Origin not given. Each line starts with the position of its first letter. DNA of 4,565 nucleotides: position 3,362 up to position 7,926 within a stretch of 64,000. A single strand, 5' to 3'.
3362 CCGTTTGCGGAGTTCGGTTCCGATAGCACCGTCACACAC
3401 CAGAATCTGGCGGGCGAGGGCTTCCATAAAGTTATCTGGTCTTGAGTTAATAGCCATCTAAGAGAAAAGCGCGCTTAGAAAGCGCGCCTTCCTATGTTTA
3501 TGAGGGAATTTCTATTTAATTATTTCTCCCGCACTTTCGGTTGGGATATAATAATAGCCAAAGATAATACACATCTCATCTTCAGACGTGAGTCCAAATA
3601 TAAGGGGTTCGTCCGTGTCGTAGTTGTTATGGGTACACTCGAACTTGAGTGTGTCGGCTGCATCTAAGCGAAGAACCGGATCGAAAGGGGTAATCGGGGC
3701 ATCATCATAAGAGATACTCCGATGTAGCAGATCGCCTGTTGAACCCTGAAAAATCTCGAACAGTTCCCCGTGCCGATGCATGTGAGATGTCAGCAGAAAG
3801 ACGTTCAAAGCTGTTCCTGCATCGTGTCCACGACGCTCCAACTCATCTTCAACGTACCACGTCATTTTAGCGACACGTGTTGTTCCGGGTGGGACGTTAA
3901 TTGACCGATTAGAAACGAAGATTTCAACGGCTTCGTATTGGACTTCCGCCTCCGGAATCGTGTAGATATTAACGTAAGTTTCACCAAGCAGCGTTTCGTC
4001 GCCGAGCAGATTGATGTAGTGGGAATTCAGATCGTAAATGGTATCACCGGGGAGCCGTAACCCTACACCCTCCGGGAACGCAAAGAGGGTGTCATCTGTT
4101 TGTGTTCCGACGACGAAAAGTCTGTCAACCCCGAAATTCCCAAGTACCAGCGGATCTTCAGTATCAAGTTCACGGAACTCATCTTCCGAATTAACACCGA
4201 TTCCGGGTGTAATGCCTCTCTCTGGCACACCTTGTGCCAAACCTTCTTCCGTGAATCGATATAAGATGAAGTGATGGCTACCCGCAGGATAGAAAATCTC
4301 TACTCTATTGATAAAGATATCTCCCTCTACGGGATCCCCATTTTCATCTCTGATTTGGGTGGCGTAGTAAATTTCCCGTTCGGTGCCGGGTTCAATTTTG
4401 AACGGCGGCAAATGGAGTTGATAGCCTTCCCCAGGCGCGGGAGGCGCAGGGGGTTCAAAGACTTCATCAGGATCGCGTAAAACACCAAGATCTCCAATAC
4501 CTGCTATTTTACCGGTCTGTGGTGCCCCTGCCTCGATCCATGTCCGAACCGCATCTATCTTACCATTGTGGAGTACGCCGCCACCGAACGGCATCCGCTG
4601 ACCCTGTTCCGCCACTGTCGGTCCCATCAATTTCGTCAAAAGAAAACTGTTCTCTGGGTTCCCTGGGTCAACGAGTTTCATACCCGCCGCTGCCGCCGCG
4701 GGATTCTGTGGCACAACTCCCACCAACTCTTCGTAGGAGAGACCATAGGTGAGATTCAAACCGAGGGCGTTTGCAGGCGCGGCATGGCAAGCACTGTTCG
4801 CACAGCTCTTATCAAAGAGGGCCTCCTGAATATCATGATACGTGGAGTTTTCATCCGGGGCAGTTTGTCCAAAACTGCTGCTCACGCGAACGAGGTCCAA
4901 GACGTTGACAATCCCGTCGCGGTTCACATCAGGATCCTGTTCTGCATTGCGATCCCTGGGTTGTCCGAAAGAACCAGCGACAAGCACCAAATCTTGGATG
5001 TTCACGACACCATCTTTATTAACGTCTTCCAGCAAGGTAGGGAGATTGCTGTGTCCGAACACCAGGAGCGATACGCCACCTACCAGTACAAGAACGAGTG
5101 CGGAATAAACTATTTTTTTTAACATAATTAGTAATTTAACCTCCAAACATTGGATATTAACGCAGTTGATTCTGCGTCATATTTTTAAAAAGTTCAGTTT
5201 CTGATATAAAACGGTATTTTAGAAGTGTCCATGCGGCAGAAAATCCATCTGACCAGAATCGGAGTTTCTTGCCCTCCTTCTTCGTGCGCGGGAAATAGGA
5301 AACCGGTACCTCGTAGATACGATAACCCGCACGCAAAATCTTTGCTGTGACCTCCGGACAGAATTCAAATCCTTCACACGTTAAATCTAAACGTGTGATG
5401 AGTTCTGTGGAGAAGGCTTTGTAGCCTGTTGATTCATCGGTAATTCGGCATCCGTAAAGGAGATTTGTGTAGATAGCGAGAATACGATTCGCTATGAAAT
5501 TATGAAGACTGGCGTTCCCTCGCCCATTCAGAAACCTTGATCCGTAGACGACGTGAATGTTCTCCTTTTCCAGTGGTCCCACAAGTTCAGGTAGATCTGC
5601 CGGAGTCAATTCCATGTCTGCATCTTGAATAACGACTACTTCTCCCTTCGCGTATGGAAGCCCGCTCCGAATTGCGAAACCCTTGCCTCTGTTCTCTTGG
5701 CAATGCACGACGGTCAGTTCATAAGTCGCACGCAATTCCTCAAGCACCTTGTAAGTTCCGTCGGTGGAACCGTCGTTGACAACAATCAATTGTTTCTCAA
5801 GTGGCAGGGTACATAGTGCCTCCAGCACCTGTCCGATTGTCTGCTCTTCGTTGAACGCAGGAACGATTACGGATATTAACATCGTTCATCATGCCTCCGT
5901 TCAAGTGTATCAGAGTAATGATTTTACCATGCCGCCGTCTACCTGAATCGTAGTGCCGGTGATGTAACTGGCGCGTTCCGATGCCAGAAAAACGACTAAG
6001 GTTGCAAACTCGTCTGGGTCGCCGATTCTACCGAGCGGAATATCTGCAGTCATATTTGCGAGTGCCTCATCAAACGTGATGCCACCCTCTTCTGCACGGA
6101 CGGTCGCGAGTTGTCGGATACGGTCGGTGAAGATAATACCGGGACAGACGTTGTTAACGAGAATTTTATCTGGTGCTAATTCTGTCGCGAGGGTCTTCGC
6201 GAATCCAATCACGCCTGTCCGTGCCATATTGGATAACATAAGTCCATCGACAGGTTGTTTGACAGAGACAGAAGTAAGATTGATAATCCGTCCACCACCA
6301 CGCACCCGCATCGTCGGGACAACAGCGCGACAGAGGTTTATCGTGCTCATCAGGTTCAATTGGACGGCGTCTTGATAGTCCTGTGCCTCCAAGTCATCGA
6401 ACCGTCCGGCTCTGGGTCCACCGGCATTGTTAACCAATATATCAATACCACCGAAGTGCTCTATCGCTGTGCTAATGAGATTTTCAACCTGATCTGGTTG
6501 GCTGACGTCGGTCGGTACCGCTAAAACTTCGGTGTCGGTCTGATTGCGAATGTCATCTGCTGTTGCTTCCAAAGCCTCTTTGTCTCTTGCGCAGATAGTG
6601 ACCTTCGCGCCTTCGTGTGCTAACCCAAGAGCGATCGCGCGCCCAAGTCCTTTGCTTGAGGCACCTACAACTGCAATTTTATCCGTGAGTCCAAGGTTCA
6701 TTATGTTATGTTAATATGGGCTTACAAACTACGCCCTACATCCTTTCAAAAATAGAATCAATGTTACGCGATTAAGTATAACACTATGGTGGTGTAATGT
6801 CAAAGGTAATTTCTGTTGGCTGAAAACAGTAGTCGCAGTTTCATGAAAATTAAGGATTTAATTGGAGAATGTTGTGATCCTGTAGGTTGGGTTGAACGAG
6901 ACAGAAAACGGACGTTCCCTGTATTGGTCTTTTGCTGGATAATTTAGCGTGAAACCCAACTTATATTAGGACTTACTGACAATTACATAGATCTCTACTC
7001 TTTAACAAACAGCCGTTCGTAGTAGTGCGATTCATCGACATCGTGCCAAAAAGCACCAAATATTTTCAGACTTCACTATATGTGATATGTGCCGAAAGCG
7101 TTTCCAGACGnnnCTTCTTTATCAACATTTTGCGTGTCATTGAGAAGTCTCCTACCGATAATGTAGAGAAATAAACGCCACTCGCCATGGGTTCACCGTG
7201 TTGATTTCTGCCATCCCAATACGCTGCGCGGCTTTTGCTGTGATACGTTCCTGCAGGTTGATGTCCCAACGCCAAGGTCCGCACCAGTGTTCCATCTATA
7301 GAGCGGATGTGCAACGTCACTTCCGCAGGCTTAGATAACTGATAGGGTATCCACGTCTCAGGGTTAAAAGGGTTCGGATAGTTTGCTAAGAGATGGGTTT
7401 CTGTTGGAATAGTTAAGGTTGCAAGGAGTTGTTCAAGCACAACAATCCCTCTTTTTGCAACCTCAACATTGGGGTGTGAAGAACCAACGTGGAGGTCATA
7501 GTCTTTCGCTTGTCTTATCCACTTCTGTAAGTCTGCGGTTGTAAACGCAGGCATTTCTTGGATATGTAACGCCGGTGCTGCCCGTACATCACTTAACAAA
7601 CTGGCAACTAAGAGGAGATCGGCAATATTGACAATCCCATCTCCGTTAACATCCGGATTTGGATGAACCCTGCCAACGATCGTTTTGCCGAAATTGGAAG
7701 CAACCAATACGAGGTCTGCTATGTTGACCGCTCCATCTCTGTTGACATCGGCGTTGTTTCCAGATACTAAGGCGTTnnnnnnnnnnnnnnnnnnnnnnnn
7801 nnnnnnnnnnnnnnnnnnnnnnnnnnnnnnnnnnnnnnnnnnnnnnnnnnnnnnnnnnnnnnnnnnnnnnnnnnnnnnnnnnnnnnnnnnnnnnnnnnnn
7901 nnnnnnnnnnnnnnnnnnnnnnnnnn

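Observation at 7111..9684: Unusual architecture of WD40 propeller, metzincin protease, dockerin repeats and T9SS C-terminal domain in one secreted protein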

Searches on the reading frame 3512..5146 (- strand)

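Call 26: search_protein_families(library=pfam, proteins=[window:3512-5146:-], max_evalue=0.00001)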
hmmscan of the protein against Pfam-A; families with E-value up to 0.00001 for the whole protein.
window:3512-5146:- (544 aa): 2 families
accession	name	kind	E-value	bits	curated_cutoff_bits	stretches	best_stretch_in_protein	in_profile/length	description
PF03712.20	Cu2_monoox_C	-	2.8e-10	40.3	23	1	416-536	16-139/157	Copper type II ascorbate-dependent monooxygenase, C-terminal domain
PF00404.24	Dockerin_1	-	1e-08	35.7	22.9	1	40-89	2-53/57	Dockerin type I domain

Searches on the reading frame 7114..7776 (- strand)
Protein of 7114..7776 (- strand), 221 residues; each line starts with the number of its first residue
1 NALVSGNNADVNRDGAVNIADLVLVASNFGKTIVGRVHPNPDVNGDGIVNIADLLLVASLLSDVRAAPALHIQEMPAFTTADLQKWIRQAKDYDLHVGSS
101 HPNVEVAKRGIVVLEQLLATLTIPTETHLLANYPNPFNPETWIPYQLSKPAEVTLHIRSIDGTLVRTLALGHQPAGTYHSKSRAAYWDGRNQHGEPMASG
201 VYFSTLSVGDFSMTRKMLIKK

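Call 6: search_protein_families(library=pfam, proteins=[window:7114-7776:-], max_evalue=10)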
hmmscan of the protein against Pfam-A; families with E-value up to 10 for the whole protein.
seq(221 aa): 7 families
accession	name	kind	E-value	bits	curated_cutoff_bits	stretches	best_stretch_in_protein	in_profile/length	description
PF13860.13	FlgD_ig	-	2e-09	37.8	27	1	145-203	16-70/79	FlgD Ig-like domain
PF00404.24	Dockerin_1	-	2.2e-09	37.8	22.9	2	9-60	2-55/57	Dockerin type I domain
PF00036.39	EF-hand_1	-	0.0074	16.2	25.4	2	9-25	9-25/29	EF hand domain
PF18962.6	Por_Secre_tail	-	0.0093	16.7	27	1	133-219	2-75/75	Secretion system C-terminal sorting domain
PF13585.12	CHU_C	-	0.026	15.1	27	1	178-208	42-72/86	CHU_C Type IX secretion signal domain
PF13499.12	EF-hand_7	-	0.027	15.3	30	0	42-90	12-49/67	EF-hand domain pair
PF13202.12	EF-hand_5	-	0.13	12.2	25.9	1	9-21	8-20/25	EF hand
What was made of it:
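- On Type I dockerin: PF00404 37.8 bits against 22.9 (call 6).
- On T9SS type A C-terminal domain cargo: This is borderline: Pfam PF18962 scores 16.7 against 27 (call 6).
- Pfam scores FlgD_ig above and Por_Secre_tail below their cutoffs (call 6).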

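Call 54: predict_structure(alignment_id=A2)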
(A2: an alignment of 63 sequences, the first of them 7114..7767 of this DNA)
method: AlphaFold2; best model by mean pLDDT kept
length: 218 residues; sequences in the alignment: 63
mean_pLDDT: 70.2   pTM: 0.48
mean pLDDT of the five models: 70.2, 69.5, 67.6, 58.4, 55.9
residues with pLDDT >= 90: 8; 70-90: 123; 50-70: 52; < 50: 35
segments of 3 or more residues with pLDDT < 50: 63-66, 93-96, 121-136, 179-183
pLDDT, mean of each block of 10 residues (from residue 1): 75 85 88 85 89 82 47 69 83 54 79 71 36 49 76 78 78 59 50 64 80 66
secondary structure, 60 per line:
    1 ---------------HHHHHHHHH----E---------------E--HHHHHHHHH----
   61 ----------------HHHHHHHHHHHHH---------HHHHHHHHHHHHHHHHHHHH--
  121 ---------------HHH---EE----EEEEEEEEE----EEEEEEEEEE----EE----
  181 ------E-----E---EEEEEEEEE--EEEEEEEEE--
elements in order: H16-24 H48-56 H77-89 H99-118 E148-156 E161-170 E197-205 E208-216
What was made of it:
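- On Type I dockerin: Helices predicted at aa 655-663 and 687-695 (call 54).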

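Call 57: fold_search(model_id=the predicted structure, library=pdb)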
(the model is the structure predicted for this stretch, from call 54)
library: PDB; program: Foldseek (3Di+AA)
matches with E <= 10: 1175; with E <= 0.001: 2
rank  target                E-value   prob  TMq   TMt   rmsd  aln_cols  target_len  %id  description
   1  7eh9_A                7.3e-04  1.00  0.23  0.35   4.8        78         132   28  Crystal structure of the flagellar hook cap fragment from Salmonella enterica serovar Typhimurium (released 2021-11-24)
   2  7eh9_B                9.3e-04  1.00  0.24  0.36   4.5        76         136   29  Crystal structure of the flagellar hook cap fragment from Salmonella enterica serovar Typhimurium (released 2021-11-24)
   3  7bhq_D                1.5e-03  1.00  0.21  0.23   6.1        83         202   30  In situ assembled Salmonella FlgD hook cap complex (released 2021-05-05)
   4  7bhq_A                1.7e-03  0.94  0.21  0.23  16.0       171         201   20  In situ assembled Salmonella FlgD hook cap complex (released 2021-05-05)
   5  7eha_E                2.3e-03  1.00  0.21  0.27   5.3        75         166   33  Crystal structure of the flagellar hook cap from Salmonella enterica serovar Typhimurium (released 2021-11-24)
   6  7bhq_C                2.3e-03  1.00  0.21  0.23   5.5        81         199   31  In situ assembled Salmonella FlgD hook cap complex (released 2021-05-05)
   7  7eha_C                2.3e-03  1.00  0.20  0.25   5.3        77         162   28  Crystal structure of the flagellar hook cap from Salmonella enterica serovar Typhimurium (released 2021-11-24)
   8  6eca_A                3.1e-03  1.00  0.17  0.07   7.6        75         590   24  Lactobacillus rhamnosus Beta-glucuronidase (released 2019-02-13)
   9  7eha_B                3.7e-03  1.00  0.22  0.29   5.9        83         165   28  Crystal structure of the flagellar hook cap from Salmonella enterica serovar Typhimurium (released 2021-11-24)
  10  7bhq_B                3.7e-03  0.87  0.21  0.22  15.5       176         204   22  In situ assembled Salmonella FlgD hook cap complex (released 2021-05-05)
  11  6eca_B                3.9e-03  1.00  0.18  0.07   7.5        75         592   24  Lactobacillus rhamnosus Beta-glucuronidase (released 2019-02-13)
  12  8u01                  5.6e-03  1.00  0.21  0.06   6.9        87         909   11  Crystal Structure of the Glycoside Hydrolase Family 2 TIM Barrel-domain Containing Protein from Phocaeicola plebeius (released 2023-09-27)
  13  3osv_C                6.8e-03  1.00  0.21  0.32   5.2        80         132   24  The crytsal structure of FLGD from P. Aeruginosa (released 2011-05-04)
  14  4g5a_A                7.6e-03  0.99  0.22  0.45  15.2       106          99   13  Crystal structure of a putative member of duf 3244 protein family (BT_1867) from Bacteroides thetaiotaomicron VPI-5482 (released 2012-09-19)
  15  3osv_D                8.1e-03  1.00  0.21  0.33   5.2        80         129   24  The crytsal structure of FLGD from P. Aeruginosa (released 2011-05-04)
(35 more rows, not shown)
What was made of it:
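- Foldseek ranks FlgD domains first (call 57).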
